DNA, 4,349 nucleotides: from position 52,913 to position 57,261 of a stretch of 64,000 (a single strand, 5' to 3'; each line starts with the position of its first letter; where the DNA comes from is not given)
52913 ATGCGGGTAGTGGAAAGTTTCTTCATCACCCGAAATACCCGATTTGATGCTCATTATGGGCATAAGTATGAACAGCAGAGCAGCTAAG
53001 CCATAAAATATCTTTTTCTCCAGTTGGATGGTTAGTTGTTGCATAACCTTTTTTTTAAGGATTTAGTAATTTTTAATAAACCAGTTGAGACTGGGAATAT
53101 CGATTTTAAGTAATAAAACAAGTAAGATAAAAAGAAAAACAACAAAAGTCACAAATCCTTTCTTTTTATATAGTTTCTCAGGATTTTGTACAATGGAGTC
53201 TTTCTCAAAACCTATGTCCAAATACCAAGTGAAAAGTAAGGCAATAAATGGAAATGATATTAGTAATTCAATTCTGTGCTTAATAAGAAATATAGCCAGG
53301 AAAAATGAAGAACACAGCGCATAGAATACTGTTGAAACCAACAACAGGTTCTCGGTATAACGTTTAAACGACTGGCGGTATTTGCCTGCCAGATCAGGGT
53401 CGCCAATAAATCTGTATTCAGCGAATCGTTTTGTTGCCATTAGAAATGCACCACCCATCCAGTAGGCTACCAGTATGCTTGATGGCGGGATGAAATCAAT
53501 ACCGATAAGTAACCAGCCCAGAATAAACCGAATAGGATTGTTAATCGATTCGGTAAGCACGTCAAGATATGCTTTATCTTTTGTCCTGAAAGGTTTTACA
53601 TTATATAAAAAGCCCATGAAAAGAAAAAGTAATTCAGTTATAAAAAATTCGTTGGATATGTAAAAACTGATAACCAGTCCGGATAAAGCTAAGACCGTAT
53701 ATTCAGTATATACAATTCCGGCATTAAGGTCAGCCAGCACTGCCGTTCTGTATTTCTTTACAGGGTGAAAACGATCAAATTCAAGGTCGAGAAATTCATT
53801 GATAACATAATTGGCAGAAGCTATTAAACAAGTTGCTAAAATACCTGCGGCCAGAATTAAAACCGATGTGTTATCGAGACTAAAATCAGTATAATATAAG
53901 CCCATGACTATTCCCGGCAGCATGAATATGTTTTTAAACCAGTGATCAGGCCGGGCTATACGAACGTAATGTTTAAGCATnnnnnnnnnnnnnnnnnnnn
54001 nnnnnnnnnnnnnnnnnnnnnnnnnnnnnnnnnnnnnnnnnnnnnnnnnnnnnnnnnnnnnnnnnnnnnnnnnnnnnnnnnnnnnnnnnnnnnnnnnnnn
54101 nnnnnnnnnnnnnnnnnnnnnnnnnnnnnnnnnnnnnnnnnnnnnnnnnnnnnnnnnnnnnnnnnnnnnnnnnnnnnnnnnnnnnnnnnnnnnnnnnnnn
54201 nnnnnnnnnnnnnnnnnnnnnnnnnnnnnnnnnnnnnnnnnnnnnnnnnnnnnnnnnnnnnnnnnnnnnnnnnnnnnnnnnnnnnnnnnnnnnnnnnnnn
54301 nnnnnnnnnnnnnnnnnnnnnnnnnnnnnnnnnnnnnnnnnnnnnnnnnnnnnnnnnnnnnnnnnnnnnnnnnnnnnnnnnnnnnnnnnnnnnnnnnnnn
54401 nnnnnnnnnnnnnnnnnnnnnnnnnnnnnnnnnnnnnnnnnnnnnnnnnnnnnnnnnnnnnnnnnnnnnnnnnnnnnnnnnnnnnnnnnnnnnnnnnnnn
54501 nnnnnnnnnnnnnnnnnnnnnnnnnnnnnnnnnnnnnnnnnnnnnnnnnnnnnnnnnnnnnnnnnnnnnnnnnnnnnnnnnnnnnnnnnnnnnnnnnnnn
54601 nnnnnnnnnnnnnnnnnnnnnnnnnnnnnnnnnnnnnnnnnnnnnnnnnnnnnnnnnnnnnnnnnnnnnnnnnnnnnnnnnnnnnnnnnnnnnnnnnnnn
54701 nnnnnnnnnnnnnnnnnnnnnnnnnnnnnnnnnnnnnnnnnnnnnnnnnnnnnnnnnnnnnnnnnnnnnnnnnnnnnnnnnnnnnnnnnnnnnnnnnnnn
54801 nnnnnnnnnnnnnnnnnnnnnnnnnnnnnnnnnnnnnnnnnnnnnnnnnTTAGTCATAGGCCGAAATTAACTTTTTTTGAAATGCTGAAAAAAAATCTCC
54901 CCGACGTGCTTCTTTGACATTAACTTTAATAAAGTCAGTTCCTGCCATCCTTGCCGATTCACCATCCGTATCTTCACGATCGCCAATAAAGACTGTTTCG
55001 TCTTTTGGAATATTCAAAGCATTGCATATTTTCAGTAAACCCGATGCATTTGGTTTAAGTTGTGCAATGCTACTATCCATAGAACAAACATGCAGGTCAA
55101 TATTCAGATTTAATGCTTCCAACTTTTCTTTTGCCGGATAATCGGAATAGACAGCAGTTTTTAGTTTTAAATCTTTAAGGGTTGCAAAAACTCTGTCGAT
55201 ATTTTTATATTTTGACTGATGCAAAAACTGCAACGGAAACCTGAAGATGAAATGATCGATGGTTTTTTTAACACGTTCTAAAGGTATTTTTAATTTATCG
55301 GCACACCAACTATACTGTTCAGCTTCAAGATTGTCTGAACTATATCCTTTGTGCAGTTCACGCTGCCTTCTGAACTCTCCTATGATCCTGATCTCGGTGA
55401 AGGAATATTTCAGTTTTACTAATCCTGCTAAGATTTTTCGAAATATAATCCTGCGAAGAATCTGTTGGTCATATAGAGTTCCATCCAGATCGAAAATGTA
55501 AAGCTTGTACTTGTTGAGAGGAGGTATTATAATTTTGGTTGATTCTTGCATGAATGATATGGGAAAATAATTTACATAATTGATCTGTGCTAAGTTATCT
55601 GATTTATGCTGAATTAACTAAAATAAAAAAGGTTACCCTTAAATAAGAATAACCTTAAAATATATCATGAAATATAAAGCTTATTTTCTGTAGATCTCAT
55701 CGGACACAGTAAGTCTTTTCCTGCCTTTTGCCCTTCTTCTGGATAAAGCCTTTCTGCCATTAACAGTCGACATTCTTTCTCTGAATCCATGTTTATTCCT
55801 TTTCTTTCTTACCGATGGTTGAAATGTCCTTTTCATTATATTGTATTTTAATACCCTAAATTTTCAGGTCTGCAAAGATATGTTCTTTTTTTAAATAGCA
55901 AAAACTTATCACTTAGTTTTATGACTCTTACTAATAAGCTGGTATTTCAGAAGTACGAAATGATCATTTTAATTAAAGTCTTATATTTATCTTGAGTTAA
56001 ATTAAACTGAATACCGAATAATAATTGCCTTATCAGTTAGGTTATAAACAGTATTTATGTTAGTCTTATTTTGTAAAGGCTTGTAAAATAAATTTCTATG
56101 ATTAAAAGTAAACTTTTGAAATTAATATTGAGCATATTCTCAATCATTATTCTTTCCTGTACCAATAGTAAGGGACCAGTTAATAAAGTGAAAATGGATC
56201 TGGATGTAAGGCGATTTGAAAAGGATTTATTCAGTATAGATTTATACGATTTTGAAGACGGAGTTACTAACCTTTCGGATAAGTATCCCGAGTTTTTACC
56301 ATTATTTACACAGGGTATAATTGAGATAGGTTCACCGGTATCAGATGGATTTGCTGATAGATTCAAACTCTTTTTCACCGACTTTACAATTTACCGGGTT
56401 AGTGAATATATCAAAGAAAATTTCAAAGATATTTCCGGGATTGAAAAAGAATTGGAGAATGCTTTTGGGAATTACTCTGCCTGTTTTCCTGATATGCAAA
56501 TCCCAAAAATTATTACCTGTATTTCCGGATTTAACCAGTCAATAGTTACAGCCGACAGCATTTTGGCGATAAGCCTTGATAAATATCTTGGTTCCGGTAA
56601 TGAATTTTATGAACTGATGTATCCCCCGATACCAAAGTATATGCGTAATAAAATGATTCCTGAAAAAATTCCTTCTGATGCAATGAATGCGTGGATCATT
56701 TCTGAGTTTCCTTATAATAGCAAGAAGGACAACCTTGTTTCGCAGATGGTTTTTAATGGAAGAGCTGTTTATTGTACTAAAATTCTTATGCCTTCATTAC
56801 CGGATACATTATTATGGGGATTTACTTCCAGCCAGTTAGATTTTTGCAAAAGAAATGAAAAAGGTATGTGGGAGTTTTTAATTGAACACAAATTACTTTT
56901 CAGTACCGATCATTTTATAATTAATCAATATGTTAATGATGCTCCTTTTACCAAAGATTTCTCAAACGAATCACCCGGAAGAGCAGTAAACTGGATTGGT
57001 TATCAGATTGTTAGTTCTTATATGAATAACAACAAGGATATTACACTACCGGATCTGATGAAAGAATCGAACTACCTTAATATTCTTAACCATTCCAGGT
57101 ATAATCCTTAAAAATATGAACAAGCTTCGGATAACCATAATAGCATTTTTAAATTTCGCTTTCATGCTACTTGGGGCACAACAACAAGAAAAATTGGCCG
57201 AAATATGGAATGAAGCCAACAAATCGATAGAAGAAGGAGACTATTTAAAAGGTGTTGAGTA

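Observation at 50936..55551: Coupled HAD phosphatase / methyltransferase / DPPR-synthase-like UbiA / GT-C+TPR operon: candidate polyprenyl-phospho-pentose glycosylation pathway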

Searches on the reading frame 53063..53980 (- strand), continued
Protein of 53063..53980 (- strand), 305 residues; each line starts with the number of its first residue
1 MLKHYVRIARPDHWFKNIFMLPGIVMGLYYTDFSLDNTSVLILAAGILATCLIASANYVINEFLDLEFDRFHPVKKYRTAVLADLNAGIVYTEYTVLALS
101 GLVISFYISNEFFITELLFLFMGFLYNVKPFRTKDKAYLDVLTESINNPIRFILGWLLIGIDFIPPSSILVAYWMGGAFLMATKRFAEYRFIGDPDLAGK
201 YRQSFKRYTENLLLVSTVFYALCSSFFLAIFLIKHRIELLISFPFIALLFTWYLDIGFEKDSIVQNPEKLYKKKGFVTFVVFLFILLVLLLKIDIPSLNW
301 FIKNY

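Call 40: get_annotated_region(hit=H20, flank=9000)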
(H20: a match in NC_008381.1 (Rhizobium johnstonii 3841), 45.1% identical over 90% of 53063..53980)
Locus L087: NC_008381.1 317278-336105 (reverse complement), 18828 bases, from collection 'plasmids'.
description: Rhizobium johnstonii 3841 plasmid pRL10, complete sequence
organism: Rhizobium johnstonii 3841 (NCBI taxid 216596)
taxonomy: Bacteria; Pseudomonadota; Alphaproteobacteria; Hyphomicrobiales; Rhizobiaceae; Rhizobium; Rhizobium johnstonii; Rhizobium johnstonii 3841
host: -; source: -; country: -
typing (MOB-suite, as given by PLSDB): conjugative; replicon rep_cluster_841; relaxase MOBQ; mating-pair formation MPF_T
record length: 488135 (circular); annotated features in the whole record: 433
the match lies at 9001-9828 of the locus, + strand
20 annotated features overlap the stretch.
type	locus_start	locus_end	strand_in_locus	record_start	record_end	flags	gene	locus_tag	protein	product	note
CDS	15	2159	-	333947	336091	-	-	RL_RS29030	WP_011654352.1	TonB-dependent siderophore receptor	GO:0015891 - siderophore transport [Evidence IEA]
CDS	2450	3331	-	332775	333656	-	-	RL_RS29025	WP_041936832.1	alpha/beta hydrolase-fold protein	-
CDS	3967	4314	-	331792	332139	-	-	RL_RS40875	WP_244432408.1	hypothetical protein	-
CDS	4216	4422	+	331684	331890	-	-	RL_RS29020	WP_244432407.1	type II toxin-antitoxin system ParD family antitoxin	-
CDS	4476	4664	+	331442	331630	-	-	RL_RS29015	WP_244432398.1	type II toxin-antitoxin system RelE/ParE family toxin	-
CDS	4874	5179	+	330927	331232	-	-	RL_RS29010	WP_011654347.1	alkylphosphonate utilization protein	-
CDS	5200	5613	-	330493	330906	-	-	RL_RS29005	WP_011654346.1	hypothetical protein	-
CDS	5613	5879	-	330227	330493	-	-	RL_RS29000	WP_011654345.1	type II toxin-antitoxin system prevent-host-death family antitoxin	GO:0008219 - cell death [Evidence IEA]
CDS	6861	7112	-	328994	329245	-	-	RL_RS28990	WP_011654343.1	hypothetical protein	-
CDS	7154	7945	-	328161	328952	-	-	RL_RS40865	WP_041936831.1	hypothetical protein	-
CDS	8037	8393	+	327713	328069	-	-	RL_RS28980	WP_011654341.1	hypothetical protein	-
CDS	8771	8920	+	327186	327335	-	-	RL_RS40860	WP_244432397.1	hypothetical protein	-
CDS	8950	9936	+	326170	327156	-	-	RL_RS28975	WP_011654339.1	UbiA prenyltransferase family protein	-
CDS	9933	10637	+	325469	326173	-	-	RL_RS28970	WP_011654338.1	HAD family hydrolase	-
CDS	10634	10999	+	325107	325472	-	-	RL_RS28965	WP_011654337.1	GtrA family protein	-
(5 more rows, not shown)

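Call 64: search_protein_families(library=pfam, proteins=[L018:7052-8437:+, L032:4363-6867:+, L075:3329-5410:+, L082:7097-9946:-, L001:13085-14578:+, L056:5331-6908:+], max_evalue=0.1)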
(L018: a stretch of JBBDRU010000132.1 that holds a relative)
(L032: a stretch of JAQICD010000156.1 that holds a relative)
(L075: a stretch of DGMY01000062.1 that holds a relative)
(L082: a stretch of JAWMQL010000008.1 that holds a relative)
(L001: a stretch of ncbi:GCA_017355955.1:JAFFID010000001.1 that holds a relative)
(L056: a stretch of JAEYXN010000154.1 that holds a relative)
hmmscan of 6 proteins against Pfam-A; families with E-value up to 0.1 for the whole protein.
L018:7052-8437:+ (461 aa): 1 family
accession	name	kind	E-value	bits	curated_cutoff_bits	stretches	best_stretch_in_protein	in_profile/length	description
PF13231.12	PMT_2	-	7.3e-05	23.5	26.1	1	189-319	26-160/160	Dolichyl-phosphate-mannose-protein mannosyltransferase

L032:4363-6867:+ (834 aa): 1 family
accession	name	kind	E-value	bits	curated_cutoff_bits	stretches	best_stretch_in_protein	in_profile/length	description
PF09586.16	YfhO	-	9.9e-09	34.6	28.5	1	724-804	755-835/835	Bacterial membrane protein YfhO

L075:3329-5410:+ (693 aa): 0 families

L082:7097-9946:- (949 aa): 0 families

L001:13085-14578:+ (497 aa): 1 family
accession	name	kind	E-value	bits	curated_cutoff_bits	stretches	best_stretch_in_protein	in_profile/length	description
PF05090.19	HTTM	-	0.00063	19.8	27.7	1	135-234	137-234/259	HTTM domain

L056:5331-6908:+ (525 aa): 0 families

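Call 83: search_solved_structures(query=A1, max_evalue=10)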
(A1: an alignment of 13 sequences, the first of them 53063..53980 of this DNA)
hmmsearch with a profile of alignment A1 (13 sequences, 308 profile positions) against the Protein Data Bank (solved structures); distinct sequences matched with E-value up to 10: 2.
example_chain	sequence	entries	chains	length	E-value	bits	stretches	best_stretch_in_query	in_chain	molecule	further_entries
8j8j_D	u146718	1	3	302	4e-17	65.6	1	8-218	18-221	Decaprenyl-phosphate phosphoribosyltransferase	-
8j8k_A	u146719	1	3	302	8.8e-10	41.5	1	8-218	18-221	Decaprenyl-phosphate phosphoribosyltransferase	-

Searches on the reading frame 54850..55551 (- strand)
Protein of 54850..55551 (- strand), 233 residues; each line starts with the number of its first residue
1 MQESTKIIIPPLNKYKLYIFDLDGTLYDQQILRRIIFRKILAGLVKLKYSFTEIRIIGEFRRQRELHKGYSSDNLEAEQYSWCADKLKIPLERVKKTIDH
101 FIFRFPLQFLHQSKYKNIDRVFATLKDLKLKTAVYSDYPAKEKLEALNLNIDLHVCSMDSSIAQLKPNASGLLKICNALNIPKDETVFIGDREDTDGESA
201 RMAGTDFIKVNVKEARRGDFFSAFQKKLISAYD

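Call 3: search_protein_families(library=pfam, proteins=[window:54850-55551:-], max_evalue=0.01)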
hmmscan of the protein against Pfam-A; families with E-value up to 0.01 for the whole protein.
window:54850-55551:- (233 aa): 4 families
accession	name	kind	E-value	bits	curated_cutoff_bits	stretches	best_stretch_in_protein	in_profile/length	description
PF00702.32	Hydrolase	-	1.2e-15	58.9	26.4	1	15-204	1-191/191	haloacid dehalogenase-like hydrolase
PF13419.12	HAD_2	-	3.1e-15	57.2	23.8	1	18-210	1-178/178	Haloacid dehalogenase-like hydrolase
PF13242.12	Hydrolase_like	-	4.1e-07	30.3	22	1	166-211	4-49/75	HAD-hyrolase-like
PF08282.18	Hydrolase_3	-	0.0048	17.1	20.9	0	169-193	189-213/255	haloacid dehalogenase-like hydrolase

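Call 4: search_protein_families(library=ncbifam, proteins=[window:54850-55551:-], max_evalue=0.01)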
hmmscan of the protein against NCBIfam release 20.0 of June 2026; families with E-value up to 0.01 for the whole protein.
window:54850-55551:- (233 aa): 18 families
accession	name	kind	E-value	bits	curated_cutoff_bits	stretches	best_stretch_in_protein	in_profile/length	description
TIGR02253.1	CTE7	subfamily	1.1e-12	48.2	169.75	1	19-214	6-198/221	TIGR02253 family HAD-type hydrolase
TIGR01549.1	HAD-SF-IA-v1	subfamily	1.9e-12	47.8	23.3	1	112-204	61-149/149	HAD-IA family hydrolase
TIGR01662.1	HAD-SF-IIIA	subfamily_domain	3.7e-08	33.6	44.6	1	145-210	72-138/141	HAD-IIIA family hydrolase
TIGR01449.2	PGP_bact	equivalog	1.4e-07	31.2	180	1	141-210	116-184/213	phosphoglycolate phosphatase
NF009695.0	PRK13222.1-2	equivalog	1.9e-07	30.8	225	1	112-209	92-192/226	phosphoglycolate phosphatase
NF009804.0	PRK13288.1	equivalog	5.1e-06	26.1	218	1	115-210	84-181/215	pyrophosphatase PpaX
TIGR01509.1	HAD-SF-IA-v3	subfamily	4.8e-05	23.6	29.4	0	95-193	44-138/154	HAD-IA family hydrolase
TIGR02009.1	PGMB-YQAB-SF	subfamily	6.8e-05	23.1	153.35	1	18-207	4-183/186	beta-phosphoglucomutase family hydrolase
TIGR01990.1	bPGM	equivalog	6.9e-05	22.9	189.4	1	113-193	89-170/187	beta-phosphoglucomutase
NF009696.0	PRK13222.1-3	equivalog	8.4e-05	22.4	359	1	114-209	88-185/223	N-acetylmuramic acid 6-phosphate phosphatase MupP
TIGR02252.1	DREG-2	subfamily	0.00019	21.3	155.2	1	55-205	41-199/203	HAD hydrolase, REG-2-like, family IA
TIGR02254.1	YjjG_YfnB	equivalog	0.00034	20.2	159.9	1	16-219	2-206/223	YjjG family noncanonical pyrimidine nucleotidase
TIGR01454.1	AHBA_synth_RP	hypoth_equivalog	0.00037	20.2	246.65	1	115-212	77-176/205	AHBA synthesis associated protein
NF008000.0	PRK10725.1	equivalog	0.0047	17.1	215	0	13-43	3-33/188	fructose-1-phosphate/6-phosphogluconate phosphatase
TIGR01668.1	YqeG_hyp_ppase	hypoth_equivalog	0.0048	16.4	89.1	1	120-211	50-136/170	YqeG family HAD IIIA-type phosphatase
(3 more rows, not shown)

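Call 68: search_solved_structures(query=window:54850-55551:-, max_evalue=0.01)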
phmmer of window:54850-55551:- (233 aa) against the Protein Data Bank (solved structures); distinct sequences matched with E-value up to 0.01: 3.
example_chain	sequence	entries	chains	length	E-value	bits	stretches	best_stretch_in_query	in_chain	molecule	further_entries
4ex6_A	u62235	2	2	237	0.00058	22.7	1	110-211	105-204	AlnB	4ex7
2hoq_A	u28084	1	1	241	0.0027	20.5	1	16-205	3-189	Putative HAD-hydrolase PH1655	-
2hi0_A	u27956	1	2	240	0.0099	18.7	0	162-211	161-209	Putative phosphoglycolate phosphatase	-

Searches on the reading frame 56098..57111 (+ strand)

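Call 3: search_protein_families(library=pfam, proteins=[window:56098-57111:+], max_evalue=0.01)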
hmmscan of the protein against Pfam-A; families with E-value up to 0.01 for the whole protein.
window:56098-57111:+ (337 aa): 1 family
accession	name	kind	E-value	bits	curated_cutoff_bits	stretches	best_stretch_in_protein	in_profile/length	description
PF25594.1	GldB_lipo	-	7e-99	331.8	27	1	27-337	7-309/309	Gliding motility protein GldB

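Call 4: search_protein_families(library=ncbifam, proteins=[window:56098-57111:+], max_evalue=0.01)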
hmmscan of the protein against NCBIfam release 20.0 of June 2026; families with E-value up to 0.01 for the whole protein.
window:56098-57111:+ (337 aa): 1 family
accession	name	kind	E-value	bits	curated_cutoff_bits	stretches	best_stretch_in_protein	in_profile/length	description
TIGR03514.2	GldB_lipoprot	equivalog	1.4e-67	228.1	190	1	16-337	3-308/308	gliding motility lipoprotein GldB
